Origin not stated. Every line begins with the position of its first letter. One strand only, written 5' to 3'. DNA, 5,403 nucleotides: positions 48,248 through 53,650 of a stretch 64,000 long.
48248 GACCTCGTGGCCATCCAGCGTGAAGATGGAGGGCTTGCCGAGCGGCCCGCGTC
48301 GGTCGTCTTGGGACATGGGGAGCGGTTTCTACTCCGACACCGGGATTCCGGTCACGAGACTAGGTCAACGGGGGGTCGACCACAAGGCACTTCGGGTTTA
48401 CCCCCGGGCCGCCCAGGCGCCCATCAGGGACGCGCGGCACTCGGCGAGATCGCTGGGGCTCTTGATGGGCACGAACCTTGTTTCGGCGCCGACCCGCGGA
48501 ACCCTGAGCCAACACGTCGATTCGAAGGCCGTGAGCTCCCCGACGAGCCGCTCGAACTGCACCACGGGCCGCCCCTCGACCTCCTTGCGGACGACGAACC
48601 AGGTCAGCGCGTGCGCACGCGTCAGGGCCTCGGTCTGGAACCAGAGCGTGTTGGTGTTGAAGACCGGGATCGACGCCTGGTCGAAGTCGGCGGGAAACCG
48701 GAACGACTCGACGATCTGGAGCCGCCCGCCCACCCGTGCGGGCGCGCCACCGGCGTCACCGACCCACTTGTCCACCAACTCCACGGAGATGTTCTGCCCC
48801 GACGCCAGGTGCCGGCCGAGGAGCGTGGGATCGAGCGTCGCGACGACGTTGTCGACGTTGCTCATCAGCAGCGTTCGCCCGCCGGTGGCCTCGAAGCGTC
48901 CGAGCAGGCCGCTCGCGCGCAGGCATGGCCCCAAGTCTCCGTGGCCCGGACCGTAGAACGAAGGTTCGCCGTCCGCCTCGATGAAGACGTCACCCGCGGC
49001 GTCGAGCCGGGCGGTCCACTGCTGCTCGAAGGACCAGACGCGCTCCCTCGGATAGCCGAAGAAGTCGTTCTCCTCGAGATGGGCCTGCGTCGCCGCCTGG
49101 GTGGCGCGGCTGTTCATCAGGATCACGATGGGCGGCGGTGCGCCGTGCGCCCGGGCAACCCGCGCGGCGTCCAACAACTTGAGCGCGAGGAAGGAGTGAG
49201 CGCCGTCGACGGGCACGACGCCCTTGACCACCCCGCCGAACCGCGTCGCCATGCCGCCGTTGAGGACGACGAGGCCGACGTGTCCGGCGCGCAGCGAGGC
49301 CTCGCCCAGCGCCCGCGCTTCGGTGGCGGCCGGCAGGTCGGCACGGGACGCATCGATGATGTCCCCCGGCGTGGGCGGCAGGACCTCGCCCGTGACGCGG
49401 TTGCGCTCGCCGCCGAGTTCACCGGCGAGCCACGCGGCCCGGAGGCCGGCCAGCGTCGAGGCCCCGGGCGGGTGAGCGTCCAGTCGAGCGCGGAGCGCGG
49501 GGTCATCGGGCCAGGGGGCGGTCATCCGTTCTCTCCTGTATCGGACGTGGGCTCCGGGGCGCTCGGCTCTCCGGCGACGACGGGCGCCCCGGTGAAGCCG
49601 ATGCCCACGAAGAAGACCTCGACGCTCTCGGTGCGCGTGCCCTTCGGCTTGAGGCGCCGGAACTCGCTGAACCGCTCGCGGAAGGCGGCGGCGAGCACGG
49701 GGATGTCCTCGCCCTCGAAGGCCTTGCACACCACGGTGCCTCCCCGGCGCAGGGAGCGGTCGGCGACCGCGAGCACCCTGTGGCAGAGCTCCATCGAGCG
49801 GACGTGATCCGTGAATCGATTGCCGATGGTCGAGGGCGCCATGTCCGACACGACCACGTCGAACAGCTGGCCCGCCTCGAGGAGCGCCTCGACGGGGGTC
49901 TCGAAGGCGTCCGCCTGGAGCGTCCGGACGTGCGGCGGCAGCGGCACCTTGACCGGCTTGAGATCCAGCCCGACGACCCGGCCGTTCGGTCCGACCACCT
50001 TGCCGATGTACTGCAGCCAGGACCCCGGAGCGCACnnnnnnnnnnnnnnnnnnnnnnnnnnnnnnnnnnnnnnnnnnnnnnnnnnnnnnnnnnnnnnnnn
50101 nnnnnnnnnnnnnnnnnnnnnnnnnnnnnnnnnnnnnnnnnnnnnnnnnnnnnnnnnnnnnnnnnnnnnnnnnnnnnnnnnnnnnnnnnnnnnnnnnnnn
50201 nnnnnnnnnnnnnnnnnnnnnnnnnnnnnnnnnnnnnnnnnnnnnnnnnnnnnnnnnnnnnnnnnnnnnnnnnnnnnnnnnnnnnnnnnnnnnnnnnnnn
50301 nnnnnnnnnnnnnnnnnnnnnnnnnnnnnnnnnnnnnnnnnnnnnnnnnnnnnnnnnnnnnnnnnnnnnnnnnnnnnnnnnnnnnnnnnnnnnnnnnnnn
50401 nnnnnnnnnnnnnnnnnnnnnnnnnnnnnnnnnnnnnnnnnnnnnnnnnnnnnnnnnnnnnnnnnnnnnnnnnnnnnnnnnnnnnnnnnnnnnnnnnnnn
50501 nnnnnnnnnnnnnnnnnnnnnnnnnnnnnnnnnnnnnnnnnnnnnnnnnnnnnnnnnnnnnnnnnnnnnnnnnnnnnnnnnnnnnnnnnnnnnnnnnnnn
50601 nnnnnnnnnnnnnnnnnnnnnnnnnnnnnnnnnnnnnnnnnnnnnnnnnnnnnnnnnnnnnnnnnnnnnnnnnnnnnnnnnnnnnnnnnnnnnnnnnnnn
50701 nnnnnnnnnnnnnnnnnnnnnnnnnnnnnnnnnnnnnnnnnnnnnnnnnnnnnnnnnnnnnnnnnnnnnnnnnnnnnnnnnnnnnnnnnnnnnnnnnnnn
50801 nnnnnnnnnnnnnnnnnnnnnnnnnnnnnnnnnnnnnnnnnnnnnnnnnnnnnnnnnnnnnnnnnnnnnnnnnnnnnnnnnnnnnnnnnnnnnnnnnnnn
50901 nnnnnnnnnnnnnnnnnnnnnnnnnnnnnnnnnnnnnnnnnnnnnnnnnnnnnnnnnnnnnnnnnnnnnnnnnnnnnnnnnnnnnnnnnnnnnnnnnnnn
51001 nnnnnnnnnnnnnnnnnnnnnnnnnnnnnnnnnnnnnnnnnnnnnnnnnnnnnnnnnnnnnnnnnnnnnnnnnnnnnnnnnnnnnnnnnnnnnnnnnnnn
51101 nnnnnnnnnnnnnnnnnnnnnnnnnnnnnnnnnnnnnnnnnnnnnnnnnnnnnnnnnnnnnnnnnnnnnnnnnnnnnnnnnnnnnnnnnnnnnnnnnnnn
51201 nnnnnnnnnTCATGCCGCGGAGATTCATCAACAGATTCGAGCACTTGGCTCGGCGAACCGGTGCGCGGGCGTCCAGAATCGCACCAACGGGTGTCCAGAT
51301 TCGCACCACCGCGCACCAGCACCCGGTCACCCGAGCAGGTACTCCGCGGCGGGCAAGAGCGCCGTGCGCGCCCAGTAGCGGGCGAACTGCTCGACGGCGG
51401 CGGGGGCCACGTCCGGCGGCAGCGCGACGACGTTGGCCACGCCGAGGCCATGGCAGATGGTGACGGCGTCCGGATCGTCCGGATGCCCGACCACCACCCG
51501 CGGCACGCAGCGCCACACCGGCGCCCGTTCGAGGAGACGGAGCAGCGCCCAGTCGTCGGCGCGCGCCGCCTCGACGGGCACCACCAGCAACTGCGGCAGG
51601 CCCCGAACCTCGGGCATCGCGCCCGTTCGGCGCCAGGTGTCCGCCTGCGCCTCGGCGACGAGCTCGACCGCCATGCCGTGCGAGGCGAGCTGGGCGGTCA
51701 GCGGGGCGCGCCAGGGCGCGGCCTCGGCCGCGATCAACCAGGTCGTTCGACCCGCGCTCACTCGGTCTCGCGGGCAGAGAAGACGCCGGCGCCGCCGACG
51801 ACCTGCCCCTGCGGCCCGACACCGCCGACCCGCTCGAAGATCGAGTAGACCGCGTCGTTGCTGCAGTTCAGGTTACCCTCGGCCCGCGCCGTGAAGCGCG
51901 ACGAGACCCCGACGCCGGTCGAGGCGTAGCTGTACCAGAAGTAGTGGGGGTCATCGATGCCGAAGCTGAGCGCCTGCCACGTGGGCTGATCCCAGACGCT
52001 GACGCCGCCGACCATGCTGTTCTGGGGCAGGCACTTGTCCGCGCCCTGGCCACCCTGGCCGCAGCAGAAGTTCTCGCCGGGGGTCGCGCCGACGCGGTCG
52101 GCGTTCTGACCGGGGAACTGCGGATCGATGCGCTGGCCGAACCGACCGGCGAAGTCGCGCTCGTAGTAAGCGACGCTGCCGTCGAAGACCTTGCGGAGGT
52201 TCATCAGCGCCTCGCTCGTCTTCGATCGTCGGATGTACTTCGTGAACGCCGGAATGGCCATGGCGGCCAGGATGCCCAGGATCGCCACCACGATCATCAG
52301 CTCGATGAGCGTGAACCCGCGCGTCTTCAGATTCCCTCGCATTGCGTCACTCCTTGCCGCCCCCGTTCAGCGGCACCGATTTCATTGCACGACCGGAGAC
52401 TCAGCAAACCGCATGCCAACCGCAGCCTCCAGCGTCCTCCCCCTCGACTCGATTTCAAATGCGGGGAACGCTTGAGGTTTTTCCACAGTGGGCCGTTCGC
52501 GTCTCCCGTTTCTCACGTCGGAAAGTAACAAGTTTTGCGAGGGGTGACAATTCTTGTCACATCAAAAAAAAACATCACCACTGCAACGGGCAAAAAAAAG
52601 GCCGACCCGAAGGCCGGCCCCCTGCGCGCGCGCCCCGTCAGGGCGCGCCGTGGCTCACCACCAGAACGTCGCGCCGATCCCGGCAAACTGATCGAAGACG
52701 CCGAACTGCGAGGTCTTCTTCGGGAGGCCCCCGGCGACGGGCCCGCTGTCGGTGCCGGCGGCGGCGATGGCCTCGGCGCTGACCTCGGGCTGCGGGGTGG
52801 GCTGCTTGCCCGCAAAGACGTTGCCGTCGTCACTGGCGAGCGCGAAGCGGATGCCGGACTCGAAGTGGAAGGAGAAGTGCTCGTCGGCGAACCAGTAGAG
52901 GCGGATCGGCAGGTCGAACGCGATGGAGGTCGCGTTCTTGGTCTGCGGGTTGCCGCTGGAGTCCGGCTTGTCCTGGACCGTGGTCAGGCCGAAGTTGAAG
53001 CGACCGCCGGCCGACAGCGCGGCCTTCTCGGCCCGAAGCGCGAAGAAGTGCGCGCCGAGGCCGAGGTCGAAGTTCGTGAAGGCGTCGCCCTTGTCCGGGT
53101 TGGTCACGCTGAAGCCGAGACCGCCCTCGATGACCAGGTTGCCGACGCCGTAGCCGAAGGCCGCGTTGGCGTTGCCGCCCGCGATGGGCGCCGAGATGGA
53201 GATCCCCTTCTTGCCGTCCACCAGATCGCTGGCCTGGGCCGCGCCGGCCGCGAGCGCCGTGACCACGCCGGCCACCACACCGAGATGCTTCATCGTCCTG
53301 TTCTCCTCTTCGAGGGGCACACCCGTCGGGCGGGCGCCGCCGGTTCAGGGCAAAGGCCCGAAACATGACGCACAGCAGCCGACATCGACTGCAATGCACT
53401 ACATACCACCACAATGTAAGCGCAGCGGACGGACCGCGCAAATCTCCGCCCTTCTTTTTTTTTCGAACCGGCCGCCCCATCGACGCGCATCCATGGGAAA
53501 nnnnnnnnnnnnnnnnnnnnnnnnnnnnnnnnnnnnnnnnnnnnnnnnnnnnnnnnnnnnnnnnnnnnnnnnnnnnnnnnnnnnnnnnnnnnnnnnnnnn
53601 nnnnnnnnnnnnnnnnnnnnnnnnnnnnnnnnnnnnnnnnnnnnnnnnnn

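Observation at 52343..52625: pilA-like pilin driven by a near-consensus sigma54 promoter with an upstream perfect palindrome; cognate PilS/PilR encoded 9-11 kb away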

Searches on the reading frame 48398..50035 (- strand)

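Call 8: search_protein_families(library=pfam, proteins=[window:48398-50035:-])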
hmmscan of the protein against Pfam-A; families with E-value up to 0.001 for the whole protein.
window:48398-50035:- (545 aa): 1 family
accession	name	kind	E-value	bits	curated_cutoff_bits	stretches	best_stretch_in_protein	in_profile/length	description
PF01704.24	UDPGP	-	4.3e-39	134.8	22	1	251-533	52-344/413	UTP--glucose-1-phosphate uridylyltransferase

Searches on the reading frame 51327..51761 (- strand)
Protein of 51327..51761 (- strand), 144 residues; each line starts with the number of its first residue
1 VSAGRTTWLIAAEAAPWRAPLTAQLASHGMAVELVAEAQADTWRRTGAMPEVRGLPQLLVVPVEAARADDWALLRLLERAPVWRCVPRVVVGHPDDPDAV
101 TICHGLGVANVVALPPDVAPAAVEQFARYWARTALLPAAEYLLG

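Call 47: search_protein_families(library=pfam, proteins=[window:51327-51761:-], max_evalue=0.1)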
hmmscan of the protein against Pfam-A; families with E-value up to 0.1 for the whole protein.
window:51327-51761:- (144 aa): 0 families

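Call 78: find_homologous_proteins(query=window:51327-51761:-, max_evalue=0.001)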
Query window:51327-51761:- (144 aa): 10 proteins with E <= 0.001 among 1698 candidates.
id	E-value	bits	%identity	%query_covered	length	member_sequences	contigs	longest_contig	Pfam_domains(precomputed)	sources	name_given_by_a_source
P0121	3.6e-87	308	100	100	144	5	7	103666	-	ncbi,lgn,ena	-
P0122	3.0e-81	289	93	100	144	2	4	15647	-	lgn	-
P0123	7.8e-78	277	88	100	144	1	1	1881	-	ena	-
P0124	1.1e-74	267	86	100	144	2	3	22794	-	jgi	jgi:hypothetical protein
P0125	5.7e-53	197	65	100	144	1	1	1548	-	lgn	-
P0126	7.3e-53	196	65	100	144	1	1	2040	-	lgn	-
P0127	1.5e-49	186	63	100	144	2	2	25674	-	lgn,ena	-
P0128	1.3e-48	183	99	56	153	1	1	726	-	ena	-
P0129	6.4e-46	174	59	100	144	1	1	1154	-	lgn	-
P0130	1.8e-25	108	44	99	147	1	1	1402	-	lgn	-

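Call 90: predict_structure(alignment_id=A3)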
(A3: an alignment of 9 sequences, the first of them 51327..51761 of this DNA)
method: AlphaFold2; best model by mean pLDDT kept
length: 144 residues; sequences in the alignment: 9
mean_pLDDT: 81.1   pTM: 0.79
mean pLDDT of the five models: 81.1, 74.8, 62.6, 59.2, 46.7
residues with pLDDT >= 90: 53; 70-90: 66; 50-70: 13; < 50: 12
segments of 3 or more residues with pLDDT < 50: 1-3, 136-144
pLDDT, mean of each block of 10 residues (from residue 1): 72 91 90 92 88 72 93 87 82 86 88 73 84 57 35
secondary structure, 60 per line:
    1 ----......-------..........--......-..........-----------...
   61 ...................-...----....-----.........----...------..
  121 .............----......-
elements in order: E5-10 H18-27 E30-35 H37-46 E58-62 H63-79 E88-91 H97-105 E110-112 H119-133 H138-143

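Call 92: fold_search(model_id=the predicted structure, library=pdb)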
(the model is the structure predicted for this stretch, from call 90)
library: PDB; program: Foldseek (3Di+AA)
matches with E <= 10: 1448; with E <= 0.001: 42
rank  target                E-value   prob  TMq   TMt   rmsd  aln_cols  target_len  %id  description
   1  1k66_A                1.7e-05  1.00  0.67  0.65   4.0       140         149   17  Crystal Structure of the Cyanobacterial Phytochrome Response Regulator, RcpB (released 2003-12-16)
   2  6xvu_D                5.5e-05  1.00  0.67  0.68   4.4       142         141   20  Bacteriophytochrome response regulator from Deinococcus radiodurans (released 2021-06-30)
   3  6rh1_C                5.8e-05  1.00  0.61  0.72   3.9       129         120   17  Revisiting pH-gated conformational switch. Complex HK853-RR468 D53A pH 7 (released 2020-02-19)
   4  6xvu_A                6.2e-05  1.00  0.69  0.70   3.9       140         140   21  Bacteriophytochrome response regulator from Deinococcus radiodurans (released 2021-06-30)
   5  1k68_A                7.0e-05  1.00  0.72  0.74   3.7       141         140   18  Crystal Structure of the Phosphorylated Cyanobacterial Phytochrome Response Regulator RcpA (released 2003-12-16)
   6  5uht_B                1.0e-04  1.00  0.62  0.72   3.8       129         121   18  Structure of the Thermotoga maritima HK853-BeF3-RR468 complex at pH 5.0 (released 2017-12-27)
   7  4ja2                  1.0e-04  1.00  0.63  0.72   3.9       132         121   17  Structural basis of a rationally rewired protein-protein interface (RR468mutant V13P, L14I, I17M and N21V) (released 2013-09-04)
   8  2i6f_A                1.0e-04  1.00  0.62  0.70   4.2       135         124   21  Receiver domain from Myxococcus xanthus social motility protein FrzS (released 2007-03-13)
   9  6xvu_C                1.1e-04  1.00  0.68  0.70   4.0       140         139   19  Bacteriophytochrome response regulator from Deinococcus radiodurans (released 2021-06-30)
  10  8oyp_B                1.7e-04  1.00  0.60  0.21   4.5       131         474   20  Crystal structure of Ubiquitin specific protease 11 (USP11) in complex with a substrate mimetic (released 2023-10-18)
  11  1i3c_B                1.7e-04  1.00  0.66  0.67   4.1       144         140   18  RESPONSE REGULATOR FOR CYANOBACTERIAL PHYTOCHROME, RCP1 (released 2002-03-06)
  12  1jlk_B                1.8e-04  1.00  0.72  0.74   3.7       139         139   16  Crystal structure of the Mn(2+)-bound form of response regulator Rcp1 (released 2002-03-13)
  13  6rh8_C                1.8e-04  1.00  0.62  0.73   3.9       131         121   18  Revisiting pH-gated conformational switch. Complex HK853 mutant H260A -RR468 mutant D53A pH 5.3 (released 2020-02-19)
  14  1i3c_A                2.0e-04  1.00  0.70  0.70   3.6       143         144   18  RESPONSE REGULATOR FOR CYANOBACTERIAL PHYTOCHROME, RCP1 (released 2002-03-06)
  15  3gl9_B                2.0e-04  1.00  0.62  0.72   3.9       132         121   17  The structure of a histidine kinase-response regulator complex sheds light into two-component signaling and reveals a  (released 2009-10-27)
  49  2i6f_C                1.2e-03  1.00  0.61  0.73   4.0       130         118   21  Receiver domain from Myxococcus xanthus social motility protein FrzS (released 2007-03-13)
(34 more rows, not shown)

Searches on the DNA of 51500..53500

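Call 76: search_rna_families(source=window, start=51500, end=53500, threshold=evalue, max_evalue=1)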
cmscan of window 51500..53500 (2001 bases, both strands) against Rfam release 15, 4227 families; matches with E-value up to 1: 5.
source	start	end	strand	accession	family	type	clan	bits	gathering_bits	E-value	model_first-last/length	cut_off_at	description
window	52594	52655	-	RF02784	SorX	Gene; sRNA;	-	24.9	46.6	0.0032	1-73/73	no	Singlet oxygen resistance RNA X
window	52592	52675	-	RF02651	SorY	Gene; sRNA;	-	20.5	111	0.29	1-83/83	no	Singlet oxygen resistance RNA Y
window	52593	52663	-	RF02241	Xoo2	Gene; sRNA;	-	20.1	45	0.56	1-78/78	no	Xanthomonadaceae sRNA Xoo2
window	53154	53187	+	RF02405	P34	Gene; sRNA;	-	19.4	44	0.038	16-49/399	no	Pseudomonas sRNA P34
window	52596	52624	-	RF00126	ryfA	Gene; sRNA;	-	14.4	80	0.89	266-294/296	no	ryfA RNA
